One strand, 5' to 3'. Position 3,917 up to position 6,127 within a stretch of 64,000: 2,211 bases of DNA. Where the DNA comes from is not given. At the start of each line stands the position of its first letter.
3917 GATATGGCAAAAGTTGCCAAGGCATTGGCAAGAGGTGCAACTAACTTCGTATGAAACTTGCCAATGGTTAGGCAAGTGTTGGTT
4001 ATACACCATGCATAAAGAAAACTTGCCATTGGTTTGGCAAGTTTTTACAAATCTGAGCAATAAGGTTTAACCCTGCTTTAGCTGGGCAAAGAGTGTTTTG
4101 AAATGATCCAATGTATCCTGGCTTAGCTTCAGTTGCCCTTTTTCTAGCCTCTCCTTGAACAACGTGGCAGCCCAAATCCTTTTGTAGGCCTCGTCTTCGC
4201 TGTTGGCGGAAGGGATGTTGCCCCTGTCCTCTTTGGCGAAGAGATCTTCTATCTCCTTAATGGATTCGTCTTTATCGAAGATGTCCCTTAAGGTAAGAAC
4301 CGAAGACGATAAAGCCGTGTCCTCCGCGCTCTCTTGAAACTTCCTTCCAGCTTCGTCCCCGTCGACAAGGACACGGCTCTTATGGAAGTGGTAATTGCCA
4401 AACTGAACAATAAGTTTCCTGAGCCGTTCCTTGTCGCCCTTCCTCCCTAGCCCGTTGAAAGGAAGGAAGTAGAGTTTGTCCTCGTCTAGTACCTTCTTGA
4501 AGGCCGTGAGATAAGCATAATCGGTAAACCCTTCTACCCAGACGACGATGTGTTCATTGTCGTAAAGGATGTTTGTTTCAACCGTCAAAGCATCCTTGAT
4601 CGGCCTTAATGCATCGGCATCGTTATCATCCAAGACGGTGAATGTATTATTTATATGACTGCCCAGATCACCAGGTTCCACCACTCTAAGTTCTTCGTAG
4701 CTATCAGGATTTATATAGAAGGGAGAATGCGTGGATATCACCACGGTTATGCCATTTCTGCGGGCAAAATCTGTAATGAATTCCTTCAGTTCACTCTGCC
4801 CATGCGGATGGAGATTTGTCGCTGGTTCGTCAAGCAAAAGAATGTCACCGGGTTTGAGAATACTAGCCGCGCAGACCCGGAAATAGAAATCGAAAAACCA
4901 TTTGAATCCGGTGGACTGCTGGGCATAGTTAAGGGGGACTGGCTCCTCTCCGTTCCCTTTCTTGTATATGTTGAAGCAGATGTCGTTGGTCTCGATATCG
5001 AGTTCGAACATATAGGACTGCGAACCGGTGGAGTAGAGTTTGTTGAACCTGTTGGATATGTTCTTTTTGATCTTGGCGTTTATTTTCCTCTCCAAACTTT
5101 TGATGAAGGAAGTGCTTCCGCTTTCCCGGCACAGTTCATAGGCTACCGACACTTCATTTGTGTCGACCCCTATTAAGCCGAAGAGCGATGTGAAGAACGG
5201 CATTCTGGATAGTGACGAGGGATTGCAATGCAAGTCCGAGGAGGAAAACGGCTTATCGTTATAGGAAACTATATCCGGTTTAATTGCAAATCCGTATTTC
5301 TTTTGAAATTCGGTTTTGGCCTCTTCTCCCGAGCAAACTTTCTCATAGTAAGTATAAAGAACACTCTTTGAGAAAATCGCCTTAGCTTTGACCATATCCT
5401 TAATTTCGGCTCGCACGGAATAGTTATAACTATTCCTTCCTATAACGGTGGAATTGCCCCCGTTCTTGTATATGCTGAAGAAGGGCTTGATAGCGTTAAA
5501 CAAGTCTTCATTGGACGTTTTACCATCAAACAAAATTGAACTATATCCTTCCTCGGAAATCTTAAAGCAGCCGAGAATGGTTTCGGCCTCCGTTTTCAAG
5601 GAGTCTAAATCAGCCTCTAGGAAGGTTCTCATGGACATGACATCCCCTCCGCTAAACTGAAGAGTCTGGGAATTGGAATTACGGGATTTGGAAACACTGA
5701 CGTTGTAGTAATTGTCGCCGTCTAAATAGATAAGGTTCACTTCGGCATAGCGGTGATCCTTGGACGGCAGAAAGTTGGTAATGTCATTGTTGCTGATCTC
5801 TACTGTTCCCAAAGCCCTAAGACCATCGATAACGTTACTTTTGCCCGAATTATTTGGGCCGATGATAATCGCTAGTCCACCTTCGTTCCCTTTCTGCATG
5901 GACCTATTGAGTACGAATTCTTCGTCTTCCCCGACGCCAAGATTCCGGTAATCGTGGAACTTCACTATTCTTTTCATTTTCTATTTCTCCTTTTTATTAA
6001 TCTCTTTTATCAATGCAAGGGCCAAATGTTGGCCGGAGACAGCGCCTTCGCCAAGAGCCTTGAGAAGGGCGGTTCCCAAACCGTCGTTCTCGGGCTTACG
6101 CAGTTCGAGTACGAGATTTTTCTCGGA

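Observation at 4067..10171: Candidate multi-gene defence locus: HTH regulator plus OLD-family nuclease, a small NTase, and a SF1B helicase with a ~490-aa unknown N-terminal domain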

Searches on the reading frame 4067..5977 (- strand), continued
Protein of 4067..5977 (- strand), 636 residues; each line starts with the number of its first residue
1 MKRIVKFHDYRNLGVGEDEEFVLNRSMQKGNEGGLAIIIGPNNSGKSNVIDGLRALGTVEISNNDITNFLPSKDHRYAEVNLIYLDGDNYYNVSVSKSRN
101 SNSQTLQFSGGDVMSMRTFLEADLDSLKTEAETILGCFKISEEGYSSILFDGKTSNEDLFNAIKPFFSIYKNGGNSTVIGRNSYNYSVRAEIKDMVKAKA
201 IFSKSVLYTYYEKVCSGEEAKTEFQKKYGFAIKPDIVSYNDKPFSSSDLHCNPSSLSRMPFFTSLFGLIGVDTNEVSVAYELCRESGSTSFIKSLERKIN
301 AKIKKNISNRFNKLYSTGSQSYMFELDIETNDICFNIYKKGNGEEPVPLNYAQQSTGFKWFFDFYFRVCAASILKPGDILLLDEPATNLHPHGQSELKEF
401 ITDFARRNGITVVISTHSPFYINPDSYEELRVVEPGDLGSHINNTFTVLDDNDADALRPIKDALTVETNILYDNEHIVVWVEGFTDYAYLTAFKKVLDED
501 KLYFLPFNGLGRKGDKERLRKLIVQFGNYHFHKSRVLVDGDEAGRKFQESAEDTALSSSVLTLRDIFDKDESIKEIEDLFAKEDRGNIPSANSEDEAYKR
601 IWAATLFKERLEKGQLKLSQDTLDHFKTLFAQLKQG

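Call 90: search_protein_families(library=pfam, proteins=[L007:12823-17664:+, L006:11323-14511:-, L020:2950-6351:+, L031:3553-7770:+, L027:4035-6929:+, L022:524-3571:+, L019:7037-9412:+, L010:1233-3854:+, L019:12028-13584:+, L023:5615-7129:+], max_evalue=0.00001)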
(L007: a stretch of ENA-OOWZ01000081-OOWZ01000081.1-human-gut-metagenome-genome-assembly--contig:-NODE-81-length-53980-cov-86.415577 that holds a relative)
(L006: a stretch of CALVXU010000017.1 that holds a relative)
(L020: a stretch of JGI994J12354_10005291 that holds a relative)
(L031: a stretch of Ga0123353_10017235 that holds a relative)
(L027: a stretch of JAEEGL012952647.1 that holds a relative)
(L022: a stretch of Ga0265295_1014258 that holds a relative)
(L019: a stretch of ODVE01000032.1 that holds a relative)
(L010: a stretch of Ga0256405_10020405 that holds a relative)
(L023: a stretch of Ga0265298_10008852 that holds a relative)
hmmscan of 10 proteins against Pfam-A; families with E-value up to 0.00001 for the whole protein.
L007:12823-17664:+ (1613 aa): 5 families
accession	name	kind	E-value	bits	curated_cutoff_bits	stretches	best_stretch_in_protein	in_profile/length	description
PF16592.10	Cas9_REC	-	9.4e-96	322.1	25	2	543-898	216-534/541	REC lobe of CRISPR-associated endonuclease Cas9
PF16595.10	Cas9_PI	-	6.8e-29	101.9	25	1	1306-1594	4-255/265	PAM-interacting domain of CRISPR-associated endonuclease Cas9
PF13395.12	HNH_4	-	1.8e-17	63.5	22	1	1019-1069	2-53/54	HNH endonuclease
PF22702.2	Cas9_RuvC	-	5e-12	46.5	27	1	1138-1253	7-131/151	Cas9 RuvC domain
PF16593.10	Cas9-BH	-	4.3e-07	30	26.3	1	78-110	1-33/33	Bridge helix of CRISPR-associated endonuclease Cas9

L006:11323-14511:- (1062 aa): 5 families
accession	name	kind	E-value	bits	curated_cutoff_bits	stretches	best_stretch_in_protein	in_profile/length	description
PF00580.27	UvrD-helicase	-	7.4e-47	160.7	23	2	129-304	2-157/271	UvrD/REP helicase N-terminal domain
PF13245.12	AAA_19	-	2.1e-20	73.7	25.1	1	138-575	9-133/134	AAA domain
PF13361.12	UvrD_C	-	5.5e-13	49.5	25.6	1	693-790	264-347/350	UvrD-like helicase C-terminal domain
PF13604.12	AAA_30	-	5.8e-07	29.9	27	0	133-192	7-66/191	AAA domain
PF09382.16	RQC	-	2e-06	28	23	1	959-1047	12-91/114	RQC domain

L020:2950-6351:+ (1133 aa): 0 families

L031:3553-7770:+ (1405 aa): 4 families
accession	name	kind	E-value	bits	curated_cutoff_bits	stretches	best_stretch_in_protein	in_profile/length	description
PF00270.35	DEAD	-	5.8e-25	88.4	26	1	48-252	2-162/167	DEAD/DEAH box helicase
PF00271.37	Helicase_C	-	4.9e-13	49.7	23.5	1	805-875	39-109/110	Helicase conserved C-terminal domain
PF09369.15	MZB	-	1.8e-10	41.8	24.2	1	1295-1376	3-80/80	MrfA Zn-binding domain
PF04851.21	ResIII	-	5.9e-10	39.7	22.5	1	45-244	3-158/164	Type III restriction enzyme, res subunit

L027:4035-6929:+ (964 aa): 3 families
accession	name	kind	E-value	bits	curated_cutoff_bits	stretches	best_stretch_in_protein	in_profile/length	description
PF07719.23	TPR_2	-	2.1e-09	37.2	27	0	806-839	1-34/34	Tetratricopeptide repeat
PF13424.12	TPR_12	-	1.2e-08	35.5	30.1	0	811-877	8-75/77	Tetratricopeptide repeat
PF00515.34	TPR_1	-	3.7e-07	30.1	27.8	0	847-873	1-27/34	Tetratricopeptide repeat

L022:524-3571:+ (1015 aa): 5 families
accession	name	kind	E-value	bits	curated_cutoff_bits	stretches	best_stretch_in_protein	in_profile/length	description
PF13086.12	AAA_11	-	8.3e-34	118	27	1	339-647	2-254/257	AAA domain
PF13087.12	AAA_12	-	1e-24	87.6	27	1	673-846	4-193/195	AAA domain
PF10881.14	DUF2726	-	1.9e-11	44.2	24.7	1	895-1013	6-125/126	Protein of unknown function (DUF2726)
PF13245.12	AAA_19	-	2.1e-08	34.9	25.1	0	343-646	1-132/134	AAA domain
PF13604.12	AAA_30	-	4.7e-08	33.4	27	0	339-371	2-36/191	AAA domain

L019:7037-9412:+ (791 aa): 7 families
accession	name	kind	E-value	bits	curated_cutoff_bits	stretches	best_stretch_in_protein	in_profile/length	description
PF05362.19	Lon_C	-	7.2e-79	264.6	21.1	1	580-782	2-203/205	Lon protease (S16) C-terminal proteolytic domain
PF02190.22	LON_substr_bdg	-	1.2e-44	153.1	28.7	1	18-208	2-200/200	ATP-dependent protease La (LON) substrate-binding domain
PF00004.35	AAA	-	8.4e-24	84.9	21.2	1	359-496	1-126/131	ATPase family associated with various cellular activities (AAA)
PF22667.2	Lon_lid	-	4.4e-19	68.3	27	1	520-573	1-54/57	Lon protease AAA+ ATPase lid domain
PF13541.12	ChlI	-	6.9e-09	36.1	27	1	630-751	8-121/121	Subunit ChlI of Mg-chelatase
PF07728.20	AAA_5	-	5.1e-07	30.2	22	1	359-490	2-136/139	AAA domain (dynein-related subfamily)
PF08298.17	AAA_PrkA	-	4.1e-06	26.5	25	0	327-385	57-115/358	PrkA AAA domain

L010:1233-3854:+ (873 aa): 16 families
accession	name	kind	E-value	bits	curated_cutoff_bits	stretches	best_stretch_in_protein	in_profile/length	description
PF07724.20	AAA_2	-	1.1e-72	243.9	27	1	609-775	1-166/166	AAA domain (Cdc48 subfamily)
PF17871.7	AAA_lid_9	-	2e-33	114.8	22.8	1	355-456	1-102/104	AAA lid domain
PF10431.15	ClpB_D2-small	-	9.4e-26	90.1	21.9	1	781-861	1-81/81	C-terminal, D2-small domain, of ClpB protein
PF00004.35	AAA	-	3.5e-25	89.4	21.2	2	216-315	2-91/131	ATPase family associated with various cellular activities (AAA)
PF07728.20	AAA_5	-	1.6e-19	70.7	22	1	614-735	2-125/139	AAA domain (dynein-related subfamily)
PF02861.25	Clp_N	-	3.3e-19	69.2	20.7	1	27-76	1-50/53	Clp amino terminal domain, pathogenicity island component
PF13191.12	AAA_16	-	4.5e-12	47.2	32.6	0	193-249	2-63/167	AAA ATPase domain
PF13401.12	AAA_22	-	2.4e-11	44.5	27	0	210-301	3-97/130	AAA domain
PF00158.32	Sigma54_activat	-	2e-09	37.8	20.2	1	612-730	23-140/168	Sigma-54 interaction domain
PF13173.12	AAA_14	-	1.3e-08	35.4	27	0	616-710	7-88/129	AAA domain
PF20720.3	nSTAND3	-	3.3e-08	33.8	27.2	0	616-653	22-59/155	Novel STAND NTPase 3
PF01695.23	IstB_IS21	-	2.4e-07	30.9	24.1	0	210-277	90-153/238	IstB-like ATP binding protein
PF05621.17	TniB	-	6.3e-07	29.5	22.4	0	209-352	32-185/189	Bacterial TniB protein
PF05729.18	NACHT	-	1.2e-06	29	26.7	0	216-298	4-95/167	NACHT domain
PF01637.24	ATPase_2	-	2.2e-06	28.1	33.2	0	196-300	4-126/225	ATPase domain predominantly from Archaea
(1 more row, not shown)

L019:12028-13584:+ (518 aa): 1 family
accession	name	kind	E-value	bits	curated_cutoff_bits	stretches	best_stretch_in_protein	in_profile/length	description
PF00226.36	DnaJ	-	5.9e-10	39.5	27.8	1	453-505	13-63/63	DnaJ domain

L023:5615-7129:+ (504 aa): 1 family
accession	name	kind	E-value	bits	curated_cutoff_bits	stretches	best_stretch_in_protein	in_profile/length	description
PF00226.36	DnaJ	-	1.3e-12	48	27.8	1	437-489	13-63/63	DnaJ domain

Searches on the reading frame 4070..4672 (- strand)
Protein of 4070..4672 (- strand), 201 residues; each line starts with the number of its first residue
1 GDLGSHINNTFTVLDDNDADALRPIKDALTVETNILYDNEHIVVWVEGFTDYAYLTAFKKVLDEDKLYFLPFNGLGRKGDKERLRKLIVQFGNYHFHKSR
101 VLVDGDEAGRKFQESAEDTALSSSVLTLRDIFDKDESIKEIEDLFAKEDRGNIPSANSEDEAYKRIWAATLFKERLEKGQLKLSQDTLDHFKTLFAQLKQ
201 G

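Call 79: search_solved_structures(query=A5, max_evalue=1, show_alignments=2)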
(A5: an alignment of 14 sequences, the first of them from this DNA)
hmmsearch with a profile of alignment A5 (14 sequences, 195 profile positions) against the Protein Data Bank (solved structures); distinct sequences matched with E-value up to 1: 2.
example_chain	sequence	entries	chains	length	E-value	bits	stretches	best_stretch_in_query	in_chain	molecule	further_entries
1xn4_A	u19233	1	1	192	0.082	15.9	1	34-97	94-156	ribonuclease MAR1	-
1x9g_A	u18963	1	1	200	0.11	15.4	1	34-91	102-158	PUTATIVE MAR1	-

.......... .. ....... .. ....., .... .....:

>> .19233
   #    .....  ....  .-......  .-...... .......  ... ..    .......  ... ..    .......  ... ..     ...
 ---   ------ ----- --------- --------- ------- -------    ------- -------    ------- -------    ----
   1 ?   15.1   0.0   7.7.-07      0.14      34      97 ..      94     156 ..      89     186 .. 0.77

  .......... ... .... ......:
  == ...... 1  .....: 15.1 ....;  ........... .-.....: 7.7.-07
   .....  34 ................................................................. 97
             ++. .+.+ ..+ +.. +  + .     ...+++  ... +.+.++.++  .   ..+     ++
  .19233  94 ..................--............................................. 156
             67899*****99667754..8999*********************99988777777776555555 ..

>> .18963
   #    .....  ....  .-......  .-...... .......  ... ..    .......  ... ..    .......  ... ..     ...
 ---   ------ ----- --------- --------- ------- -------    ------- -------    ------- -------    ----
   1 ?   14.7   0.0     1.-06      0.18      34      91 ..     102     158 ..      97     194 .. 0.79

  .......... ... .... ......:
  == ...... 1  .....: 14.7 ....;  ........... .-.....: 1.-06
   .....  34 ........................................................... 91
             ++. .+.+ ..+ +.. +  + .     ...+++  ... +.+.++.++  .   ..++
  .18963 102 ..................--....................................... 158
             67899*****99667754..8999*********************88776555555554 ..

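Call 80: search_protein_families(library=pfam, alignment_id=A5, max_evalue=0.1)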
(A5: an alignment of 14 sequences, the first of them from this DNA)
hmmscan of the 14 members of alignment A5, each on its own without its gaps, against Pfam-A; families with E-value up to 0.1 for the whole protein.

A. member 1, seq(201 aa): 1 family
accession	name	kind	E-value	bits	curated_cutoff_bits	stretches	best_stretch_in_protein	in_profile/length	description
PF18033.7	SpuA_C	-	0.067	13.8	26.3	0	83-128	39-82/93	SpuA C-terminal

B. families by the number of members that match (of 14 scanned): 8 families
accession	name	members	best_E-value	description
PF20469.4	OLD-like_TOPRIM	10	0.00068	Overcoming lysogenization defect protein-like, TOPRIM domain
PF13155.12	Toprim_2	4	0.0097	Toprim-like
PF03557.20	Bunya_G1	1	0.0019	Bunyavirus glycoprotein G1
PF15624.11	Mif2_N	1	0.031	Kinetochore CENP-C fungal homologue, Mif2, N-terminal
PF25246.1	Nodulin_N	1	0.053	Nodulin N-terminal domain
PF18033.7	SpuA_C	1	0.067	SpuA C-terminal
PF11536.14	DUF3226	1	0.068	Protein of unknown function (DUF3226)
PF05023.20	Phytochelatin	1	0.082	Phytochelatin synthase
